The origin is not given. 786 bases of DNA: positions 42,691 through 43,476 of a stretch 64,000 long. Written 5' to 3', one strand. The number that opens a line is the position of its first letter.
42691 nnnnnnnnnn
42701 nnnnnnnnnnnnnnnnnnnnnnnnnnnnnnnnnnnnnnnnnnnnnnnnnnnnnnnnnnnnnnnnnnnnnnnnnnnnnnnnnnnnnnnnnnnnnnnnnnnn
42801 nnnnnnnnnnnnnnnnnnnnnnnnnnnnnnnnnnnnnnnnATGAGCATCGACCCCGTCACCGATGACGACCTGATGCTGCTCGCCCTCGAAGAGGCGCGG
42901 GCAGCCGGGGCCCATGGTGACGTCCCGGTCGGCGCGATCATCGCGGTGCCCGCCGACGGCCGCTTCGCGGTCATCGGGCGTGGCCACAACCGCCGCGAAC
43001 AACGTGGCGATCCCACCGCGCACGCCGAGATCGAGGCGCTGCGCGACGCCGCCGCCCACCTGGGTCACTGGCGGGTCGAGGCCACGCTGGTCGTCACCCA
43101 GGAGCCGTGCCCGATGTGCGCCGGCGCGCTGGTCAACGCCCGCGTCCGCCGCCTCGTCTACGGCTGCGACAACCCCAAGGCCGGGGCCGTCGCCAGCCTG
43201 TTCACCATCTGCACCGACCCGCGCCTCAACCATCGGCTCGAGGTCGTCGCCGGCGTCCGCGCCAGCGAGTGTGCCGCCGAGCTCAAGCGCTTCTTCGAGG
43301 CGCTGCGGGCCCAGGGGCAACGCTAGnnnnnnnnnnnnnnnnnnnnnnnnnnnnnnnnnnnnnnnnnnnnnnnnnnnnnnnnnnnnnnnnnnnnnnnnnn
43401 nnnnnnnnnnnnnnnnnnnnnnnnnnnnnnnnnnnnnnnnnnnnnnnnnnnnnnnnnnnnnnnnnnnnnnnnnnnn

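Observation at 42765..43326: tRNA-Arg(ACG) immediately followed by tadA, the enzyme that edits its A34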

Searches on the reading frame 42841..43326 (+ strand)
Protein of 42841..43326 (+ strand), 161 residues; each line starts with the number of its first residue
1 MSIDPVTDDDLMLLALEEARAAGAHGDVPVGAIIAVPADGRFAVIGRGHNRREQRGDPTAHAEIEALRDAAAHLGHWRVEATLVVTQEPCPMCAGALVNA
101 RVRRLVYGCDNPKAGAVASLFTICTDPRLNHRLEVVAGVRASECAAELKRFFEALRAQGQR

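Call 4: search_protein_families(library=ncbifam, proteins=[window:42841-43326:+])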
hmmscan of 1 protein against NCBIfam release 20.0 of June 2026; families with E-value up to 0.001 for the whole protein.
window:42841-43326:+ (161 aa): 5 families
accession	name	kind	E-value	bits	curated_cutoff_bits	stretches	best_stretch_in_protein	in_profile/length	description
NF008113.2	PRK10860.1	equivalog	2.2e-41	141.4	150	1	8-158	7-154/165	tRNA adenosine(34) deaminase TadA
TIGR00326.1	eubact_ribD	equivalog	3.7e-07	29.7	156.35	1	13-113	2-98/343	bifunctional diaminohydroxyphosphoribosylaminopyrimidine deaminase/5-amino-6-(5-phosphoribosylamino)uracil reductase RibD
NF008052.0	PRK10786.1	equivalog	6e-05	21.9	500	1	24-114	21-105/367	bifunctional diaminohydroxyphosphoribosylaminopyrimidine deaminase/5-amino-6-(5-phosphoribosylamino)uracil reductase RibD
NF041025.1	antiphage_deaminase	equivalog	0.00014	20.8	400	1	61-107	339-385/437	anti-phage dCTP deaminase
TIGR02571.1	ComEB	equivalog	0.00055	19.9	219.45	1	59-111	67-118/151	ComE operon protein 2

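Call 5: search_protein_families(library=pfam, proteins=[window:42841-43326:+])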
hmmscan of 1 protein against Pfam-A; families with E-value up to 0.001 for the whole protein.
window:42841-43326:+ (161 aa): 3 families
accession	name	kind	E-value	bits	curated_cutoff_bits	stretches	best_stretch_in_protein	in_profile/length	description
PF14437.12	MafB19-deam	-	6.2e-34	117.4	27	1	8-156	3-142/142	MafB19-like deaminase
PF00383.29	dCMP_cyt_deam_1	-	1.1e-23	83.5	25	1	7-109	3-102/102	Cytidine and deoxycytidylate deaminase zinc-binding region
PF14439.12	Bd3614-deam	-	0.00016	22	38.5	1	57-112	32-93/113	Bd3614-like deaminase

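Call 9: find_homologous_proteins(query=window:42841-43326:+)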
Query window:42841-43326:+ (161 aa): 8000 proteins with E <= 0.001 among 8000 candidates; the best 120 are listed.
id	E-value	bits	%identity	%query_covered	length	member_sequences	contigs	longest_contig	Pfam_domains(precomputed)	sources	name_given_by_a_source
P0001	5.8e-100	350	98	100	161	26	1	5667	PF00383.30,PF14437.13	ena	-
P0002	9.3e-95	333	94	100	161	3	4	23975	PF00383.30,PF14437.13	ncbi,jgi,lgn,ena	-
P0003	1.3e-94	332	94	100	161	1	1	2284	PF00383.30,PF14437.13,PF14439.13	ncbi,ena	-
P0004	2.5e-84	299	86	100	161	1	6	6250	PF00383.30,PF14437.13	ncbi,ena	-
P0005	6.4e-84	297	84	99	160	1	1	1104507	PF00383.30,PF14437.13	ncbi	ncbi:MAG: nucleoside deaminase [Kofleriaceae bacterium]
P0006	9.5e-82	290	83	100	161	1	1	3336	PF00383.30,PF14437.13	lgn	-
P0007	1.3e-80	287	83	100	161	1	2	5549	PF00383.30,PF14437.13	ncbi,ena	-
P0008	4.5e-80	285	82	99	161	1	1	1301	PF00383.30,PF14437.13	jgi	jgi:tRNA(adenine34) deaminase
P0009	1.2e-79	284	82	100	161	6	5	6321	PF00383.30,PF14437.13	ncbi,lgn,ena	-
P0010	2.3e-79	283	83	96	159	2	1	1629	PF00383.30,PF14437.13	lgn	-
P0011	2.9e-79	282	85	96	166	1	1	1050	PF00383.30,PF14437.13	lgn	-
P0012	5.8e-79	281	80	100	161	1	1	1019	PF00383.30,PF14437.13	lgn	-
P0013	1.0e-78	281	79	100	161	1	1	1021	PF00383.30,PF14437.13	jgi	jgi:tRNA(adenine34) deaminase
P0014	1.8e-78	280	87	93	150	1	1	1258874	PF00383.30,PF14437.13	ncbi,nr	ncbi:MAG: nucleoside deaminase [Myxococcales bacterium]|nr:nucleoside deaminase [Myxococcales bacter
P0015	2.0e-76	273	78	98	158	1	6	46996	PF00383.30,PF14437.13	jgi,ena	-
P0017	5.7e-76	272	83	93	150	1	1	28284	PF00383.30,PF14437.13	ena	-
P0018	4.0e-74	266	76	100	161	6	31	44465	PF00383.30,PF14437.13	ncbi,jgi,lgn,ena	jgi:tRNA(adenine34) deaminase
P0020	8.4e-73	261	73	99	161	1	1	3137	PF00383.30,PF14437.13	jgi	jgi:tRNA(adenine34) deaminase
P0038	1.0e-69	251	75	97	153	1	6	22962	PF00383.30,PF14437.13,PF14439.13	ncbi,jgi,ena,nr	ncbi:MAG TPA: nucleoside deaminase [Kofleriaceae bacterium]|nr:nucleoside deaminase [Kofleriaceae ba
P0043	9.5e-69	248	75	95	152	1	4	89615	PF00383.30,PF14437.13,PF14439.13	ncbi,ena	-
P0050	1.6e-67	244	76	93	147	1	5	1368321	PF00383.30,PF14437.13,PF14439.13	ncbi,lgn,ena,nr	ncbi:MAG: nucleoside deaminase [Kofleriaceae bacterium]|nr:nucleoside deaminase [Kofleriaceae bacter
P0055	8.1e-67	242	75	93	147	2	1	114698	PF00383.30,PF14437.13,PF14439.13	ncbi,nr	ncbi:MAG TPA: nucleoside deaminase [Kofleriaceae bacterium]|nr:nucleoside deaminase [Kofleriaceae ba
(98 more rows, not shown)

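Call 12: find_related_loci(query=A1, collection=genome_contigs, flank=2500)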
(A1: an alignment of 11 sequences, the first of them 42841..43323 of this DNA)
Query A1 (161 aa) in genome_contigs; peptide patterns used: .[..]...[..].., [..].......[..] (x = any residue, [..] = any of these).
600 stretches matched a pattern (row limit reached: there are more); 599 encode a relative of the query (tblastn E <= 1e-3); the best 80 are kept; 80 distinct loci.
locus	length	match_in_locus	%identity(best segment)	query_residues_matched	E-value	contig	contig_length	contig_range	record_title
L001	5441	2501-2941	72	6-156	5e-57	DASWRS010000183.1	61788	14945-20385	MAG TPA_asm: Kofleriaceae bacterium isolate SMAG_U3528 k141_2822072, whole genome shotgun sequence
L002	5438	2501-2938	61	6-154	2e-50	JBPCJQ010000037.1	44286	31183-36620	MAG: Acidimicrobiales bacterium isolate TH_ant_mag_30 S1Ck127_1575122_flag_0_multi_16.9964_len_44286, whole genome shotg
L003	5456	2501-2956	58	4-158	7e-50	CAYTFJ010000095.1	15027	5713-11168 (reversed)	MAG TPA_asm: uncultured Nannocystaceae bacterium isolate binchicken_co67_210 genome assembly, contig: NODE_4107_length_1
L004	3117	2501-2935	60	5-152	7e-50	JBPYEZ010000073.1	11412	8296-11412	MAG: Acidimicrobiales bacterium isolate Bin.026.fastaField_pasture_P2 k127_3364007, whole genome shotgun sequence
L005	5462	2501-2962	54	3-159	4e-49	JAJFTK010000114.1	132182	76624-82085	MAG: Planctomycetaceae bacterium isolate bin.19 k141_4343925, whole genome shotgun sequence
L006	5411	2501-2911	62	15-153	4e-48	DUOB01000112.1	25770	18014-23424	MAG TPA_asm: Propionibacterium sp. isolate AS08sgBPME_135 226253_AS08, whole genome shotgun sequence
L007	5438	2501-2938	58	8-156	4e-47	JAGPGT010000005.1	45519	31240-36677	MAG: Phycisphaerae bacterium isolate Gw_SlDig_bin_305 Gw_SlDig_1097_length_45519_cov_16.120638, whole genome shotgun seq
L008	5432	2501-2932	57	8-152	2e-46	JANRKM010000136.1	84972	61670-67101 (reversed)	MAG: Kofleriaceae bacterium isolate bins.76 k141_5343769, whole genome shotgun sequence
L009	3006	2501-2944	48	6-156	2e-46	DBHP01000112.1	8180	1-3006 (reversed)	MAG TPA_asm: Candidatus Microthrix sp. UBA825 UBA825_contig_7571, whole genome shotgun sequence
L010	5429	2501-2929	60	8-152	2e-46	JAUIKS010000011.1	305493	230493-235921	MAG: Polyangia bacterium isolate Co_bin.371 NODE_343_length_305493_cov_3.000946, whole genome shotgun sequence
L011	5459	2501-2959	53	1-156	2e-46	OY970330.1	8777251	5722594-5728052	MAG: Thermoanaerobaculaceae bacterium isolate MFD05537.bin.c.1 genome assembly, chromosome: 1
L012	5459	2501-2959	59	1-156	6e-46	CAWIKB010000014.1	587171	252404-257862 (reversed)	MAG: uncultured Acidimicrobiaceae bacterium isolate MFD09286.bin.2.170 genome assembly, contig: contig_46942, whole geno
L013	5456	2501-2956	61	8-161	7e-46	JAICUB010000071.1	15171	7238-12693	MAG: Polyangiaceae bacterium isolate GZL_ISSM_2_bin.52 k141_1330784_length_15171_cov_8.9999, whole genome shotgun sequen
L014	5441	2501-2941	61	8-156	1e-45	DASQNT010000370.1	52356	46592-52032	MAG TPA_asm: Polyangiaceae bacterium isolate SMAG_U10783 k141_288939, whole genome shotgun sequence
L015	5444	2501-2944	59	2-152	2e-45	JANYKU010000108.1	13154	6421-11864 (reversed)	MAG: Ilumatobacteraceae bacterium isolate GL140_5_metabinner_44 GL140_5_k141_3847469, whole genome shotgun sequence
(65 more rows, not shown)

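Call 16: find_related_loci(query=window:42841-43323:+, collection=metagenome_contigs, flank=1500)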
Query window:42841-43323:+ (161 aa) in metagenome_contigs; peptide patterns used: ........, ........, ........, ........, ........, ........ (x = any residue, [..] = any of these).
600 stretches matched a pattern (row limit reached: there are more); 593 encode a relative of the query (tblastn E <= 1e-3); the best 80 are kept; 80 distinct loci.
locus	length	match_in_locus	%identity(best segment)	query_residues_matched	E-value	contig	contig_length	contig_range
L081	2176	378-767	73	23-156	8e-60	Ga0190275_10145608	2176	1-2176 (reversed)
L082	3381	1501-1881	70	26-156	2e-56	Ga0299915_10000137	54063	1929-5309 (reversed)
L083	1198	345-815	56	4-161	3e-57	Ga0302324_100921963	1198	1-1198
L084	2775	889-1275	65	27-159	7e-54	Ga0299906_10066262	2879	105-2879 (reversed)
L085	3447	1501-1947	60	12-161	1e-53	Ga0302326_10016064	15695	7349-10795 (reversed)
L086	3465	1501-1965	55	4-161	3e-53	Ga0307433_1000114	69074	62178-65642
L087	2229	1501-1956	55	7-161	2e-51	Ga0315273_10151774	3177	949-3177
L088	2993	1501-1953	52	8-161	4e-50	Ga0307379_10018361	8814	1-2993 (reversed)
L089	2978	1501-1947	55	8-159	3e-49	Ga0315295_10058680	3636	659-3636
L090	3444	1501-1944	55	8-158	8e-49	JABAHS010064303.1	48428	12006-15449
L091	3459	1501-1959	54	2-157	1e-48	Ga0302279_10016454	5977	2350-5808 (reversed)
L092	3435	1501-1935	58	5-152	4e-48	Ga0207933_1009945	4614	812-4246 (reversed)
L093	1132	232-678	54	8-159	6e-49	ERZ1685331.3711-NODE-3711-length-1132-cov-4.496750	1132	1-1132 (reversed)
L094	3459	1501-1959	53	1-156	2e-46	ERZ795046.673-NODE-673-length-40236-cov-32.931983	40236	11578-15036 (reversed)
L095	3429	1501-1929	57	9-152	2e-46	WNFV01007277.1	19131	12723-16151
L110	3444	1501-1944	57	6-156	3e-43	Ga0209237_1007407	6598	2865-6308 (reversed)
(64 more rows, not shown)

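Call 19: find_encoding_contigs(protein=P0002, flank=1500, max_places=3)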
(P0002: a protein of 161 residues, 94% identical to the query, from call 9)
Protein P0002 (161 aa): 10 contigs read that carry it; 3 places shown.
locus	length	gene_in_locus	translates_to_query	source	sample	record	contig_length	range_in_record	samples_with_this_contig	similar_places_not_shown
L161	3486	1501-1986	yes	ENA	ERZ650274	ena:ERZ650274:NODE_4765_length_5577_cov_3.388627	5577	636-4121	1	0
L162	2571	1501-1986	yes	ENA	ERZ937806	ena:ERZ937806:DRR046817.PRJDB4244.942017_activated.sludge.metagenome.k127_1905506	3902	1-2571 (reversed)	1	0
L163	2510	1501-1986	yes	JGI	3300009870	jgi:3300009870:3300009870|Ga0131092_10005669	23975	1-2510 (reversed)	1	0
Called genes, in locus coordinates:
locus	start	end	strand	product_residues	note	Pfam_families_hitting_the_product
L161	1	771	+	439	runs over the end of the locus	PF02403:Seryl_tRNA_N, PF00587:tRNA-synt_2b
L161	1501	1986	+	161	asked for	PF00383:dCMP_cyt_deam_1, PF14437:MafB19-deam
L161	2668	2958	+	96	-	-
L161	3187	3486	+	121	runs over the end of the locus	-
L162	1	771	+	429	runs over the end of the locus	PF02403:Seryl_tRNA_N, PF00587:tRNA-synt_2b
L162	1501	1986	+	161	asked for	PF00383:dCMP_cyt_deam_1, PF14437:MafB19-deam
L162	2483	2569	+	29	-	?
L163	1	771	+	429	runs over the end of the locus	PF02403:Seryl_tRNA_N, PF00587:tRNA-synt_2b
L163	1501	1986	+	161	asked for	PF00383:dCMP_cyt_deam_1, PF14437:MafB19-deam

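Call 20: find_encoding_contigs(protein=P0005, flank=1500, max_places=2)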
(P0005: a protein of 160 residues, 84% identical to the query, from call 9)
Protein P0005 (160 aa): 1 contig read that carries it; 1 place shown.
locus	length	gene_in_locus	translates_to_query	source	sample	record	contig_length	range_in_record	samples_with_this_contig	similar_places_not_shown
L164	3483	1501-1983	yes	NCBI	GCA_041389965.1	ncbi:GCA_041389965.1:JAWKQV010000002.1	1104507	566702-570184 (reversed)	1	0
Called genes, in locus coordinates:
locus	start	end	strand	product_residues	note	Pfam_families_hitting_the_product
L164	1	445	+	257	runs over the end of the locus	PF01061:ABC2_membrane, PF12698:ABC2_membrane_3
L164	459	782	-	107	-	-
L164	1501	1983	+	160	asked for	PF00383:dCMP_cyt_deam_1, PF14437:MafB19-deam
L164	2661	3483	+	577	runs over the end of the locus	PF08757:CotH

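Call 21: find_encoding_contigs(protein=P0018, flank=1500, max_places=3)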
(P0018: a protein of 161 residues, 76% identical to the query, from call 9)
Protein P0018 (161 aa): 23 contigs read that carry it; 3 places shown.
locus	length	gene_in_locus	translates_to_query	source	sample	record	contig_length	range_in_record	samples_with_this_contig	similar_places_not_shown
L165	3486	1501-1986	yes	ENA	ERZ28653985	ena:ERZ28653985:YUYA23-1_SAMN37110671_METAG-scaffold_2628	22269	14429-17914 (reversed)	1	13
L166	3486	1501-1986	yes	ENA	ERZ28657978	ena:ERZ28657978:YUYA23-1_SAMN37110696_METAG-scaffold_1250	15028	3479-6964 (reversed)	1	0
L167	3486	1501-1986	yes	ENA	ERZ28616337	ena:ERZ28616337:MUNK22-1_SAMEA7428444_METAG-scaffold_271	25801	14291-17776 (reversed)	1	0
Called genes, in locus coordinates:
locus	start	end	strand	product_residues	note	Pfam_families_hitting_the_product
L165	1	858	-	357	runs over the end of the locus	PF03193:RsgA_GTPase, PF00009:GTP_EFTU (weak), PF02421:FeoB_N (faint), PF00005:ABC_tran (faint), PF01926:MMR_HSR1 (weak)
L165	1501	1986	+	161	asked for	PF00383:dCMP_cyt_deam_1, PF14437:MafB19-deam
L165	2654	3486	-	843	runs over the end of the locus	PF00082:Peptidase_S8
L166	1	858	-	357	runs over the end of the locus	PF03193:RsgA_GTPase, PF00009:GTP_EFTU (weak), PF01926:MMR_HSR1 (weak)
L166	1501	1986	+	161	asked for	PF00383:dCMP_cyt_deam_1, PF14437:MafB19-deam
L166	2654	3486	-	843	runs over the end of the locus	PF00082:Peptidase_S8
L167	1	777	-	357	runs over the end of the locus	PF03193:RsgA_GTPase, PF00009:GTP_EFTU (weak), PF02421:FeoB_N (faint), PF00005:ABC_tran (faint), PF01926:MMR_HSR1 (weak)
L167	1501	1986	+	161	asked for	PF00383:dCMP_cyt_deam_1, PF14437:MafB19-deam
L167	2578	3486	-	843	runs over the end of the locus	PF00082:Peptidase_S8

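Call 22: find_encoding_contigs(protein=P0014, flank=1500, max_places=2)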
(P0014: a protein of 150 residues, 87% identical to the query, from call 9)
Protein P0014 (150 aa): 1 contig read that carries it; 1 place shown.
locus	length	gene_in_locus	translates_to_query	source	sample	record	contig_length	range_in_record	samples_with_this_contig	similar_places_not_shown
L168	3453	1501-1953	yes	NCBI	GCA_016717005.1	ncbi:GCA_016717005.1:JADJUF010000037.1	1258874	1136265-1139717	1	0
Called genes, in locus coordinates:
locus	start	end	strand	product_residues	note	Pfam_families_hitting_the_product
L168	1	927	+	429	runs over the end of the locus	PF02403:Seryl_tRNA_N, PF00587:tRNA-synt_2b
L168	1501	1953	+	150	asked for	PF00383:dCMP_cyt_deam_1, PF14437:MafB19-deam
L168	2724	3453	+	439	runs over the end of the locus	PF03721:UDPG_MGDP_dh_N, PF00984:UDPG_MGDP_dh, PF03720:UDPG_MGDP_dh_C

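Call 33: search_solved_structures(query=window:42841-43323:+, max_evalue=1e-10, show_alignments=1)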
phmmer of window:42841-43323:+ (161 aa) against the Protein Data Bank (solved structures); distinct sequences matched with E-value up to 1e-10: 38.
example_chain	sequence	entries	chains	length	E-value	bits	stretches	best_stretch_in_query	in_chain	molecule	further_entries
2b3j_A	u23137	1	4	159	7e-35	123.5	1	8-158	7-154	tRNA adenosine deaminase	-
7cph_A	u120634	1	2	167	1.5e-34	122.4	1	6-158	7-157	tRNA-specific adenosine deaminase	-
2nx8_A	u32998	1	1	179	8.2e-34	120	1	12-156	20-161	TRNA-specific adenosine deaminase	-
1z3a_A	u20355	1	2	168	3.2e-32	114.9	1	14-156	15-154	tRNA-specific adenosine deaminase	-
8e2s_A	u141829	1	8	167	2.7e-31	111.9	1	15-155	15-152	tRNA-specific adenosine deaminase 1.19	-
3ocq_A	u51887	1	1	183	2.7e-31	111.8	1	12-156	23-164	Putative Cytosine/adenosine deaminase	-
8e2p_A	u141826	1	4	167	3.1e-31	111.6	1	14-155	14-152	tRNA-specific adenosine deaminase 8.20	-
8e2r_A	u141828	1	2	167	6.7e-31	110.6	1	14-155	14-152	tRNA-specific adenosine deaminase 1.14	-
8e2q_A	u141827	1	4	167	1.1e-30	109.9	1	14-155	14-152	tRNA-specific adenosine deaminase 1.17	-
6vpc_E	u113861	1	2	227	1.2e-30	109.8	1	14-154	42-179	t-RNA adenine deaminase A v8e (TadA-8e)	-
2a8n_A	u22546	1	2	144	1.5e-28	102.9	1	11-151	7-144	cytidine and deoxycytidylate deaminase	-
1wwr_A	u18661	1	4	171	2.4e-24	89.2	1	12-156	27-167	tRNA adenosine deaminase TadA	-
7nz7_B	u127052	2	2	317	2.4e-15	60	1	18-145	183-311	Probable inactive tRNA-specific adenosine deaminase-like protein 3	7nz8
7nz9_B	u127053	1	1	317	2.4e-15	60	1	18-145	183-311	Probable inactive tRNA-specific adenosine deaminase-like protein 3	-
9hmm_B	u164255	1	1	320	3.5e-15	59.5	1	19-145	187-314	Probable inactive tRNA-specific adenosine deaminase-like protein 3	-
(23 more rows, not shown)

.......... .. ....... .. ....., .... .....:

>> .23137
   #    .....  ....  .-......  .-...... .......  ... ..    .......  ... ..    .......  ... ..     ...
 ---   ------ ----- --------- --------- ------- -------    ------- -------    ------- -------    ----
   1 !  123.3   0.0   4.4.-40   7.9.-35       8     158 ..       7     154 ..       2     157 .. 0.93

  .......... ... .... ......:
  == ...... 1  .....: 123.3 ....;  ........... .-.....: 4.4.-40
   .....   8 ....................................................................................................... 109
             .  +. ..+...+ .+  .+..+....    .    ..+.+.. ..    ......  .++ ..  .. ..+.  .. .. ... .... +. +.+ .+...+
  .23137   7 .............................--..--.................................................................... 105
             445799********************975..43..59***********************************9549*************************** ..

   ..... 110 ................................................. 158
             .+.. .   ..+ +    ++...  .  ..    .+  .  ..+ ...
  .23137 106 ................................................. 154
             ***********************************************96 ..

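Call 37: find_encoding_contigs(protein=P0004, flank=1200, max_places=1)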
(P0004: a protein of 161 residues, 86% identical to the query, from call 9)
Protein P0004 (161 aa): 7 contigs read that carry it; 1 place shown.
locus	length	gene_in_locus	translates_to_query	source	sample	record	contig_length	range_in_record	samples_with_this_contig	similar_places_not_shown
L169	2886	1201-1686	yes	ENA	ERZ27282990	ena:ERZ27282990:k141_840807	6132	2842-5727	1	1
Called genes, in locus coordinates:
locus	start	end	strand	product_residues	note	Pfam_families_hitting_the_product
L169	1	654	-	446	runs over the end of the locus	PF00704:Glyco_hydro_18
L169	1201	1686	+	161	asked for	PF00383:dCMP_cyt_deam_1, PF14437:MafB19-deam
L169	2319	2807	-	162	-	-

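Call 38: find_encoding_contigs(protein=P0009, flank=1200, max_places=1)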
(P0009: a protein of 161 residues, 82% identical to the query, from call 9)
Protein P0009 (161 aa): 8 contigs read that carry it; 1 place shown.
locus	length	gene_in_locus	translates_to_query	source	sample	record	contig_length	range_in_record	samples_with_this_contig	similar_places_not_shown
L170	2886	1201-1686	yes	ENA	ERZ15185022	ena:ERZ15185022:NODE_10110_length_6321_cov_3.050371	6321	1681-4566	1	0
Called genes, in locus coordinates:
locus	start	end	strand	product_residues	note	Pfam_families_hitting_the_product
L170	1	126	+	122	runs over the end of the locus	PF00085:Thioredoxin, PF13098:Thioredoxin_2 (faint), PF13905:Thioredoxin_8 (faint)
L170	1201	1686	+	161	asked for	PF00383:dCMP_cyt_deam_1, PF14437:MafB19-deam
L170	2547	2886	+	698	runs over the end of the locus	?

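Call 39: find_encoding_contigs(protein=P0011, flank=1200, max_places=1)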
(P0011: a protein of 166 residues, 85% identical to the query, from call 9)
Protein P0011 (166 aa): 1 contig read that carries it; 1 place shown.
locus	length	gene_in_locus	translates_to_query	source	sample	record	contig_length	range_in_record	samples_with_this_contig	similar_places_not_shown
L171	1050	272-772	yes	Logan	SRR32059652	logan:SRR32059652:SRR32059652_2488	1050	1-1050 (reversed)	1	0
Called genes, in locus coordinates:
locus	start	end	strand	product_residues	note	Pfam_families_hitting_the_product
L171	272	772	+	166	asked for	PF00383:dCMP_cyt_deam_1, PF14437:MafB19-deam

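Call 40: find_encoding_contigs(protein=P0015, flank=1200, max_places=1)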
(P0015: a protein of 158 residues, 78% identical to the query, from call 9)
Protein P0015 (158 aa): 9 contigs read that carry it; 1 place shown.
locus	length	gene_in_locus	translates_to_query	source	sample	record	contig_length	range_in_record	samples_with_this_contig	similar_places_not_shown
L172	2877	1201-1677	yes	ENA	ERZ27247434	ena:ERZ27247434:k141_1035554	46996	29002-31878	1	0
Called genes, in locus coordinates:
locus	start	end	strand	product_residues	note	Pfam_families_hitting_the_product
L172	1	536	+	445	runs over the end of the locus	PF02403:Seryl_tRNA_N, PF00587:tRNA-synt_2b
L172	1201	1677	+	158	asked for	PF00383:dCMP_cyt_deam_1, PF14437:MafB19-deam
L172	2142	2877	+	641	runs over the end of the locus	PF05496:RuvB_N (weak), PF13177:DNA_pol3_delta2, PF00004:AAA, PF07728:AAA_5 (weak), PF13401:AAA_22 (weak), PF22608:DNAX_ATPase_lid, PF12169:DNA_pol3_gamma3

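Call 41: find_encoding_contigs(protein=P0020, flank=1200, max_places=1)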
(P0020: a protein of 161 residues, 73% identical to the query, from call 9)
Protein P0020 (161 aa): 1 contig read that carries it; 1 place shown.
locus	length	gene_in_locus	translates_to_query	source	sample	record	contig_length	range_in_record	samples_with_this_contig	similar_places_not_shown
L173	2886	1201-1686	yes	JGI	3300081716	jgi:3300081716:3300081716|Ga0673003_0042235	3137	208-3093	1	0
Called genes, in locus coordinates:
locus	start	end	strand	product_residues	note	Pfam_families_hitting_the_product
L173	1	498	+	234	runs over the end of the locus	PF12637:TSCPD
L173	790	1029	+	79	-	-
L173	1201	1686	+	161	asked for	PF00383:dCMP_cyt_deam_1, PF14437:MafB19-deam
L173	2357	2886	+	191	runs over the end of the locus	?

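Call 42: find_encoding_contigs(protein=P0013, flank=1200, max_places=1)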
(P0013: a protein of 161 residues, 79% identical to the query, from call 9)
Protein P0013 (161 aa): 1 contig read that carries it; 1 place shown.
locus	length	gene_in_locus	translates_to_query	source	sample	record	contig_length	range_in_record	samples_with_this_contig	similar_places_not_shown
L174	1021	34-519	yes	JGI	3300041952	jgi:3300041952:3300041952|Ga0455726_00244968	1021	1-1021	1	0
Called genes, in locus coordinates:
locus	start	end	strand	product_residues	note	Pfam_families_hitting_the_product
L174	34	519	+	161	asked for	PF00383:dCMP_cyt_deam_1, PF14437:MafB19-deam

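Call 57: find_encoding_contigs(protein=P0043, flank=1500, max_places=1)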
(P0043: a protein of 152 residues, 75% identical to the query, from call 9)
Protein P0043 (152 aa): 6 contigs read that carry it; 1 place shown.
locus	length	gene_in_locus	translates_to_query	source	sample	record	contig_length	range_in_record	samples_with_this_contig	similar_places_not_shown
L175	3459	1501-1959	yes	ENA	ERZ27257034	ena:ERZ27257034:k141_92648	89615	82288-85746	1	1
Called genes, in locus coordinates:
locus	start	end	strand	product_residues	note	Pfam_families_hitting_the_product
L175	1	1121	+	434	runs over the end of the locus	PF02403:Seryl_tRNA_N, PF00587:tRNA-synt_2b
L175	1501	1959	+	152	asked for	PF00383:dCMP_cyt_deam_1, PF14437:MafB19-deam, PF14439:Bd3614-deam (weak)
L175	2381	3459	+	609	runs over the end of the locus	-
